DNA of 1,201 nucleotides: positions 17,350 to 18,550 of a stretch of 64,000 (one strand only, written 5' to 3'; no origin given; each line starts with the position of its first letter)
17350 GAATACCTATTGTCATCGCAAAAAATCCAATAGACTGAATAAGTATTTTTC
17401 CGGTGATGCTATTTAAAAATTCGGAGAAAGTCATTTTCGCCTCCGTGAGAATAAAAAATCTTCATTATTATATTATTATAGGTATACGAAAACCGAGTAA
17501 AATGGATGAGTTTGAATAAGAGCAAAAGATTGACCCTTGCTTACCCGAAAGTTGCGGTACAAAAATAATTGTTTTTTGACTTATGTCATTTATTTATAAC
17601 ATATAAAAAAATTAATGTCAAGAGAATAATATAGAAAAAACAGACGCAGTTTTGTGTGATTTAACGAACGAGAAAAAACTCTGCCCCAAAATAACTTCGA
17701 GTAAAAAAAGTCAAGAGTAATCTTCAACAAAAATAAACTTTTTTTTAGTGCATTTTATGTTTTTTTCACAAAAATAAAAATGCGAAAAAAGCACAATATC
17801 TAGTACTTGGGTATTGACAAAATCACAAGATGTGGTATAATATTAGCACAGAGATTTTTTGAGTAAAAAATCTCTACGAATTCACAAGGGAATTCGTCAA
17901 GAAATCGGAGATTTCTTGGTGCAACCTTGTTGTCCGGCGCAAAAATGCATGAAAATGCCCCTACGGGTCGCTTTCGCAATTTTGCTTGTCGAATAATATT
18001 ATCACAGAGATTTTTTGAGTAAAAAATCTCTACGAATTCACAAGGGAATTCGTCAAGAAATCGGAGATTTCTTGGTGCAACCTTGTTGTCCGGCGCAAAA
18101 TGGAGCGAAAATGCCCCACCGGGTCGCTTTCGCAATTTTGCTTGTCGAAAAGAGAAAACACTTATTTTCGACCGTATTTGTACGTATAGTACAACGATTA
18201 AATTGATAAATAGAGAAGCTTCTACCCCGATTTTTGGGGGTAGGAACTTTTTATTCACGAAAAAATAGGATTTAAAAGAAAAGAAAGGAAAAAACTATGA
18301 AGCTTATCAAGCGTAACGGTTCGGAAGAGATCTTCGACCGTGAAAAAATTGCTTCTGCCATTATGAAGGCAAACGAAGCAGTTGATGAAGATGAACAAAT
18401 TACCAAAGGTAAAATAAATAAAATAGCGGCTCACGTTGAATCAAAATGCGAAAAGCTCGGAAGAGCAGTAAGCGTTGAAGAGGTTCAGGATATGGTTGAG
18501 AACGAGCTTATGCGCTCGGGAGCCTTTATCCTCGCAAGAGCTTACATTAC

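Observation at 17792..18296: Duplicated 156-nt multi-hairpin module in the nrdD leader, between an NrdR-box promoter and a terminator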

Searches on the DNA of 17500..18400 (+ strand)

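Call 5: search_rna_families(source=window, start=17500, end=18400, threshold=evalue, max_evalue=10, show_alignments=3)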
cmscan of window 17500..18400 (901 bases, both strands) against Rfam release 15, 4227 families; matches with E-value up to 10: 15.
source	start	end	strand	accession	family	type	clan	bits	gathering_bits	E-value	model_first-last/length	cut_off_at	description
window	18280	18356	+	RF01603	snoR29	Gene; snRNA; snoRNA; CD-box;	-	26.7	50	0.26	1-84/84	no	small nucleolar RNA snoR29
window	17751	17795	+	RF02584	KRAS_3UTR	Cis-reg;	-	22.9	49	5.2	1-49/49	no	KRAS 3' UTR cis-regulatory element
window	17833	17902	-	RF00238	ctRNA_pND324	Gene; antisense;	-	22.4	45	1.3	1-86/86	no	ctRNA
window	18158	18281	-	RF01584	snoR03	Gene; snRNA; snoRNA; HACA-box;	-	19.9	80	9.9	1-163/163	no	small nucleolar RNA snoR03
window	17850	17877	+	RF03339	mir-3047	Gene; miRNA;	-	19.1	53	0.82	1-61/61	no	mir-3047 microRNA precursor family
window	18006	18033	+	RF03339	mir-3047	Gene; miRNA;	-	19.1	53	0.82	1-61/61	no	mir-3047 microRNA precursor family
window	17737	17792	+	RF04239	mir-4679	Gene; miRNA;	-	18.4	88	1.7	1-75/75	no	mir-4679 microRNA precursor family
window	17674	17758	-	RF02589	Spy779816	Gene; sRNA;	-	18.1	67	4.7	1-88/88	no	S. pyogenes small RNA 779816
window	17736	17793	-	RF04239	mir-4679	Gene; miRNA;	-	17.8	88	2.5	1-75/75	no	mir-4679 microRNA precursor family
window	17737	17794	+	RF03566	mir-4875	Gene; miRNA;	-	17.4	90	2.2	1-73/73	no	mir-4875 microRNA precursor family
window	17753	17798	+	RF00932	mir-471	Gene; miRNA;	-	17.1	80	2.2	1-66/66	no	mir-471 microRNA precursor family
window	17511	17606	-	RF02432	SpF25_sRNA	Gene; sRNA;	-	16.6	48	9.3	1-102/102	no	Streptococcus sRNA SpF25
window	17974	18056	-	RF03500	mir-1262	Gene; miRNA;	-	16.2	70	5.9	1-91/91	no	mir-1262 microRNA precursor family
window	17725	17803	-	RF00125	IS128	Gene; sRNA;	-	13.6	80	5.4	121-199/209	no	IS128 RNA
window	17893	18050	+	RF01264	snR83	Gene; snRNA; snoRNA; HACA-box;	CL00023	12.6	75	3.5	1-308/308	no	Small nucleolar RNA snR83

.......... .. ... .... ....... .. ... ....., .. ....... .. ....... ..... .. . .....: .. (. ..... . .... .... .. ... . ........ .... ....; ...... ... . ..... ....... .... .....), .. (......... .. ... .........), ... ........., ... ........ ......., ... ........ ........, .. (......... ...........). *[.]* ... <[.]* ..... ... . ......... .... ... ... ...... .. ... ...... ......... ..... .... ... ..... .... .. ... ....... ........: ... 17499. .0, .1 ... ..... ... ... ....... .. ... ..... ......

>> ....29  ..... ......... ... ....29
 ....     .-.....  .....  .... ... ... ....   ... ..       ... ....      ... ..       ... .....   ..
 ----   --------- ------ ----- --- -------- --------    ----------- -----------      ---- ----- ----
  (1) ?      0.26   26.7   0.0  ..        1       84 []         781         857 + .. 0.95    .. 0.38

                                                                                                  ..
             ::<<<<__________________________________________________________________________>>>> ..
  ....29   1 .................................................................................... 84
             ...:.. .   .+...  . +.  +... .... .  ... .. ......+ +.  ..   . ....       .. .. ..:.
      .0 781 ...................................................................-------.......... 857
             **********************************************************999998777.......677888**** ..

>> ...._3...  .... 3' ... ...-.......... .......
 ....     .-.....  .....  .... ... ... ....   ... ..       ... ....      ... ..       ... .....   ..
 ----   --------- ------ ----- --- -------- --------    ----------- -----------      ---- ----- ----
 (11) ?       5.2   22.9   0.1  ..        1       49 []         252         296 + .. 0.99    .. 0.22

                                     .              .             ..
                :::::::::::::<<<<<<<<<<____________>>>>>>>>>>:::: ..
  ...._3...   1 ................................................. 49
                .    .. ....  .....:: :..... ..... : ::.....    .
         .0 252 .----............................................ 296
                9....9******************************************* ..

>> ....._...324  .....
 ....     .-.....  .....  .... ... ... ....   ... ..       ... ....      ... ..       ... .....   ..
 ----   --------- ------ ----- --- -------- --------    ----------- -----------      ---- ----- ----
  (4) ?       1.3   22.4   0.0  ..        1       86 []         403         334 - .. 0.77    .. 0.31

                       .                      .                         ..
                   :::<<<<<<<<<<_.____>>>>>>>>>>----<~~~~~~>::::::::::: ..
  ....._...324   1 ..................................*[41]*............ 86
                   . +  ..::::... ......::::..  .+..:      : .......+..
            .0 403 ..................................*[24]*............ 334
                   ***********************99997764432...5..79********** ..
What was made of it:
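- On Any described RNA family (Rfam 15, 4227 models, including riboswitches, T-box, ribozymes and leader elements): In 17500-18400 at E up to 10, only chance-level hits to eukaryotic miRNA and snoRNA models appear, all far below threshold (call 5).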

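Call 43: build_rna_model(alignment_id=A2)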
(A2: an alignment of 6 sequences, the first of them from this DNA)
Model R1 built from alignment A2 (6 sequences, 159 columns); structure: RNAalifold consensus.
model positions 157; base pairs 50; branch points 3; effective number of sequences 1.39; information 0.59 bits per position. Calibrated on 0.2 Mb of random sequence (short: E-values are rough).
structure used (alignment columns):
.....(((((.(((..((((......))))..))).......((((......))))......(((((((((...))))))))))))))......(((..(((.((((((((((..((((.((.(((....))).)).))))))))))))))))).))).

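Call 44: search_with_rna_model(model_id=R1, source=window, max_evalue=10)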
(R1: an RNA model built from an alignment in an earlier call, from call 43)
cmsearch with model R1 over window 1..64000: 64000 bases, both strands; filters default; matches with E-value up to 10: 5.
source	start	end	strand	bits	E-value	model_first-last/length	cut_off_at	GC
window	17840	17993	+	165.5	5.8e-35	1-157/157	no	0.41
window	17996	18149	+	157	4.3e-33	1-157/157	no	0.42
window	17933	18084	-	31.8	2.2e-05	1-157/157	no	0.39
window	18089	18183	-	17.4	0.036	1-157/157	no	0.46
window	17836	17928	-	11.8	0.6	1-157/157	no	0.33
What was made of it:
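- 17840..17993 (+): Module copy 1. Its elements are: closing helix P1 (17846-17849 with 17919-17922); hairpin 1 (17850-17875); hairpin 2 (17876-17897); hairpin 3 (17898-17918); a linker; and a long irregular 3' hairpin ending at 17993 (3'-domain model match 17919-17997). Covariance model R1, 165.5 bits (call 44).
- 17996..18149 (+): Module copy 2. Its elements are: hairpin 1 (18006-18031); hairpin 2 (18032-18053); hairpin 3 (18054-18074); and the 3' hairpin domain ending at 18149 (3'-domain model match 18075-18153). R1, 157 bits (call 44).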

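Call 46: search_with_rna_model(model_id=R1, sources=[L001, L002, L003, L004, L005, L006, L007, L008, L009, L010, L011, L012, L013, L014, L015, L016, L017, L018, L019, L020, L021, L022, L023, L024, L025, L026, L027, L028, L029, L030, L031, L032, L033, L034, L035, L036, L037, L038, L039, L040, L041, L042, L043, L044, L045, L046, L047, L048, L049, L050, L051, L052, L053, L054, L055, L056, L057, L058, L059, L060, L061, L062, L063, L064, L065, L066, L067, L068, L069, L070, L071, L072, L073, L074, L075, L076, L077, L078, L079, L080, L081, L082, L083, L084, L085, L086, L235, L236, L237, L238, L239, L240, L241, L242, L243, L244, L245, L246, L247, L248], max_evalue=1)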
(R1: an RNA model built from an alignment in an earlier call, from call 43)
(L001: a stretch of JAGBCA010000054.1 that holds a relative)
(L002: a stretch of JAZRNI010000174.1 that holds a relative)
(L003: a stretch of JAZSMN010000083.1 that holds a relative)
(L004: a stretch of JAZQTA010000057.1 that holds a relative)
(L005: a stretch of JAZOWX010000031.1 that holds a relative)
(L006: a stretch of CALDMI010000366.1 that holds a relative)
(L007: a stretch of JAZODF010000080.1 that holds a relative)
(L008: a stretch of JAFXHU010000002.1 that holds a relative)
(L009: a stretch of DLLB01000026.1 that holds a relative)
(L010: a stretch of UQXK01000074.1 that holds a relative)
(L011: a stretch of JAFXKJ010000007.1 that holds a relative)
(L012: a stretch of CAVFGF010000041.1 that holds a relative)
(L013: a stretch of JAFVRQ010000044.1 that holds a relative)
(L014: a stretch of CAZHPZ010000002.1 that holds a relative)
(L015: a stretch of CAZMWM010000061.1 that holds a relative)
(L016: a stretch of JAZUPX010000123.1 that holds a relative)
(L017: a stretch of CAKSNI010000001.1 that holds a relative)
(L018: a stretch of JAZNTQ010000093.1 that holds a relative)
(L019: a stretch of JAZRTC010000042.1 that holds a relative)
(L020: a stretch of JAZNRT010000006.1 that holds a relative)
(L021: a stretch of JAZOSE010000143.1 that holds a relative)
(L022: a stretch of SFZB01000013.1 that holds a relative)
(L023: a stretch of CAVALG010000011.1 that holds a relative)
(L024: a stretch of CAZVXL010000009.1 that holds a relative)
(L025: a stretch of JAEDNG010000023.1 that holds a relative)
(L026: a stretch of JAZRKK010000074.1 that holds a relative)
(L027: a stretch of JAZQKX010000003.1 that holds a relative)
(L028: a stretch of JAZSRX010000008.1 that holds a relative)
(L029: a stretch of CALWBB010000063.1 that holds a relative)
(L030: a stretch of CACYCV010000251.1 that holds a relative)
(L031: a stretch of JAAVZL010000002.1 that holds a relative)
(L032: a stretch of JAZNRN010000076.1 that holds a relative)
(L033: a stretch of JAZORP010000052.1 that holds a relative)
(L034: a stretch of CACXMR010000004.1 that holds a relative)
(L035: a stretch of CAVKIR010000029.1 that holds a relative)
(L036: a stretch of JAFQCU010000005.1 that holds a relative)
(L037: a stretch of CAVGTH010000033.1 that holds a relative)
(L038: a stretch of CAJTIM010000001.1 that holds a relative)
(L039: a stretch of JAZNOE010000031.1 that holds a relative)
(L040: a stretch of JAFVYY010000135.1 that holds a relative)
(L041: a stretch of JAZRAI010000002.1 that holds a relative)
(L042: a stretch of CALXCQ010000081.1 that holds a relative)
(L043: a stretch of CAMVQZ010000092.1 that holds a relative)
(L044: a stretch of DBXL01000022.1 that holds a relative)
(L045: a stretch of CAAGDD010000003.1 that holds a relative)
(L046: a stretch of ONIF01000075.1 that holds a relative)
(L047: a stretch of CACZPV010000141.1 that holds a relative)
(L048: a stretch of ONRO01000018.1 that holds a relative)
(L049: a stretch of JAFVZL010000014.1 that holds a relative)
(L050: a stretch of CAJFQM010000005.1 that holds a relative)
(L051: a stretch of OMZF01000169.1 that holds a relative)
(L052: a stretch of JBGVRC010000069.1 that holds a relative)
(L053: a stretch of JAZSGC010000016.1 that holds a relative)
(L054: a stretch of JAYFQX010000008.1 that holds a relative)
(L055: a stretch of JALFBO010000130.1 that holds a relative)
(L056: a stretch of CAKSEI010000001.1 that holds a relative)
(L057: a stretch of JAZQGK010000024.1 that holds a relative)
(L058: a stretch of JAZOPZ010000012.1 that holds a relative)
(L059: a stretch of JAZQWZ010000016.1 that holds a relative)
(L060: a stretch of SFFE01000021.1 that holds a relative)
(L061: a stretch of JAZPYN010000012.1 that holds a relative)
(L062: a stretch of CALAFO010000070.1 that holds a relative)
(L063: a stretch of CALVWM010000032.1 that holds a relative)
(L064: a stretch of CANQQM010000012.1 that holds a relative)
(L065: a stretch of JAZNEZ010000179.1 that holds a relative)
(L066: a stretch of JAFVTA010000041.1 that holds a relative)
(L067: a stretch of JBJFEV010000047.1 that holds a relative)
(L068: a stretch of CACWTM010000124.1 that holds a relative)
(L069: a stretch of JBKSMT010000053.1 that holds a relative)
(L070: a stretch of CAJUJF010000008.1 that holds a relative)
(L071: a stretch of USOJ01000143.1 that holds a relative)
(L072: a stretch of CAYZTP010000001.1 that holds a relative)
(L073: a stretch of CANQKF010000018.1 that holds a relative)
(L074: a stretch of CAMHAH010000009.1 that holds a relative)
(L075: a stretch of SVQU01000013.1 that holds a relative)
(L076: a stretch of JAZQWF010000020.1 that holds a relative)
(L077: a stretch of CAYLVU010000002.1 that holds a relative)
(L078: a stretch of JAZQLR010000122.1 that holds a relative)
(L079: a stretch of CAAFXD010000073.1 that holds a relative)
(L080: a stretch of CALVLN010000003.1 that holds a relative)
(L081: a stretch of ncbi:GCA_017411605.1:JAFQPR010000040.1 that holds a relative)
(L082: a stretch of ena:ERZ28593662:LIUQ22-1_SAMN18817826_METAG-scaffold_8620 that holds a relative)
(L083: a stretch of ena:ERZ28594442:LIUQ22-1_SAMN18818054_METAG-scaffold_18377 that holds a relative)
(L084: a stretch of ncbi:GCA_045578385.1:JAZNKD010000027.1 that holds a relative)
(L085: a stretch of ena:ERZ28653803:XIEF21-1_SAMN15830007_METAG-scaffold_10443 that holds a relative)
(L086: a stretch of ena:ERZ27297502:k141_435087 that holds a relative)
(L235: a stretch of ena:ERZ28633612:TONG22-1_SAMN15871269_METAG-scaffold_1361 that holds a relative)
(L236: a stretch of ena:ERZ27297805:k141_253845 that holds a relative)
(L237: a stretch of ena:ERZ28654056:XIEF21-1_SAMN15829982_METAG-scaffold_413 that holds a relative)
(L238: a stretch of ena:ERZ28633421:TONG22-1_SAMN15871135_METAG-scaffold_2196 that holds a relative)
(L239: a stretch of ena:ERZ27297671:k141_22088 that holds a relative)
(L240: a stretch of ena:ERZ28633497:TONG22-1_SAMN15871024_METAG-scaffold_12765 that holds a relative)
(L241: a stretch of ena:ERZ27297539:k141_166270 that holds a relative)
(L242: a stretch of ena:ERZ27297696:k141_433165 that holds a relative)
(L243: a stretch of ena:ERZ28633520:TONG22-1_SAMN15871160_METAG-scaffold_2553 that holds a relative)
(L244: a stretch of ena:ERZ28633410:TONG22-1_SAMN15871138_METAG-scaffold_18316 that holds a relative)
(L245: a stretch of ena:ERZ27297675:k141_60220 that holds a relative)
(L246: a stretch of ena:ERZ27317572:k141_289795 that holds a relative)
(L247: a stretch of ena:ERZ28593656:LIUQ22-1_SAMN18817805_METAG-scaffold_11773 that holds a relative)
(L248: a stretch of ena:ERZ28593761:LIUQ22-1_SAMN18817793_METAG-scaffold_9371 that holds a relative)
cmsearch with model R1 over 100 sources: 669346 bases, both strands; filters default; matches with E-value up to 1: 27.
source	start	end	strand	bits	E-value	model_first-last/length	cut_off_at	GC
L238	1125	1279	+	169.2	9e-35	1-157/157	no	0.42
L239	1125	1279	+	169.2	9e-35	1-157/157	no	0.42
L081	134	291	+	156.9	4.9e-32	1-157/157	no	0.39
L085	1594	1749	+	156.8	5.1e-32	1-157/157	no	0.4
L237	876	1033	+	145.1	1.9e-29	1-157/157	no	0.46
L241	1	150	+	133.1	9e-27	8-157/157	5'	0.45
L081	1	131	+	125.5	4.4e-25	28-157/157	5'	0.39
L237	1036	1227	+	111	7e-22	1-157/157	no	0.43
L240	245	417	+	85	4e-16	1-157/157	no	0.43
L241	153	325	+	68.5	1.7e-12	1-157/157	no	0.45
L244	51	223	+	66.5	4.9e-12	1-157/157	no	0.45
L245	28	200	+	66.5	4.9e-12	1-157/157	no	0.45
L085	1752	1905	+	62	5e-11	1-157/157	no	0.4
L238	1282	1442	+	51.4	1.1e-08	1-157/157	no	0.43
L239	1282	1442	+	51.4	1.1e-08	1-157/157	no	0.43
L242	14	174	+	51.4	1.1e-08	1-157/157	no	0.43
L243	14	174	+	51.4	1.1e-08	1-157/157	no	0.43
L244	1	48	+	49.5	2.9e-08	110-157/157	5'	0.44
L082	153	255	+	42.8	8.8e-07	1-157/157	no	0.34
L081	294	398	+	35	4.5e-05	1-157/157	no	0.34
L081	70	225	-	32.6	0.00015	1-157/157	no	0.37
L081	230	365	-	31.6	0.00026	1-157/157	no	0.39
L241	95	221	-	30.9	0.00037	1-157/157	no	0.4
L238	1215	1361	-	25.1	0.0073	1-157/157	no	0.42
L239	1215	1361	-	25.1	0.0073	1-157/157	no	0.42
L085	1685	1840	-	24.9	0.0079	1-157/157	no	0.42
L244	1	121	-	20.5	0.076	1-142/157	3'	0.4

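Call 48: search_with_rna_model(model_id=R1, sources=[window, L081, L082, L085, L237, L238, L240, L241, L244], max_evalue=1e-7, make_alignment=true)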
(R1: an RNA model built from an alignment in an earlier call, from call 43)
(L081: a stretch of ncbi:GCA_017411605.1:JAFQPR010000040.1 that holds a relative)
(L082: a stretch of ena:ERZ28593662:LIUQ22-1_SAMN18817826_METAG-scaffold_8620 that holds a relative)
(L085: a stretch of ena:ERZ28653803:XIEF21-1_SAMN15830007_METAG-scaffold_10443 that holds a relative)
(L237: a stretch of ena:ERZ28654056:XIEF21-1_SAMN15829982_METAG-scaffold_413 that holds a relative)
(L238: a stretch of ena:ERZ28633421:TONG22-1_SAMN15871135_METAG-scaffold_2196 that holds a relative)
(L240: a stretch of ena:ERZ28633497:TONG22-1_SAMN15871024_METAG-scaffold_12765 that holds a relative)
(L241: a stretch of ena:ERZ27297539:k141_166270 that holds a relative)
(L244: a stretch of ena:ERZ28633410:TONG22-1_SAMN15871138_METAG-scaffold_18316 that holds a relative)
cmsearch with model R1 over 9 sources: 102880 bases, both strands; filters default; matches with E-value up to 1e-7: 15.
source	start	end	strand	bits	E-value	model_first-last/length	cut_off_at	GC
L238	1125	1279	+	169.2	1.4e-35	1-157/157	no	0.42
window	17840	17993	+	165.5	9.3e-35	1-157/157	no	0.41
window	17996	18149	+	157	7e-33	1-157/157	no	0.42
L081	134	291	+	156.9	7.5e-33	1-157/157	no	0.39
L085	1594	1749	+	156.8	7.8e-33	1-157/157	no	0.4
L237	876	1033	+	145.1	2.9e-30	1-157/157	no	0.46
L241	1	150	+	133.1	1.4e-27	8-157/157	5'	0.45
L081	1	131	+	125.5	6.7e-26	28-157/157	5'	0.39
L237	1036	1227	+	111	1.1e-22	1-157/157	no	0.43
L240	245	417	+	85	6.2e-17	1-157/157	no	0.43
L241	153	325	+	68.5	2.7e-13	1-157/157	no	0.45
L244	51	223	+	66.5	7.6e-13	1-157/157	no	0.45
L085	1752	1905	+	62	7.7e-12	1-157/157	no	0.4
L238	1282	1442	+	51.4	1.6e-09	1-157/157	no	0.43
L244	1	48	+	49.5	4.4e-09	110-157/157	5'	0.44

Alignment A3: 15 matches aligned to the model, 274 columns, each read 5' to 3' on its own strand. Consensus structure (alignment columns), stored with it:
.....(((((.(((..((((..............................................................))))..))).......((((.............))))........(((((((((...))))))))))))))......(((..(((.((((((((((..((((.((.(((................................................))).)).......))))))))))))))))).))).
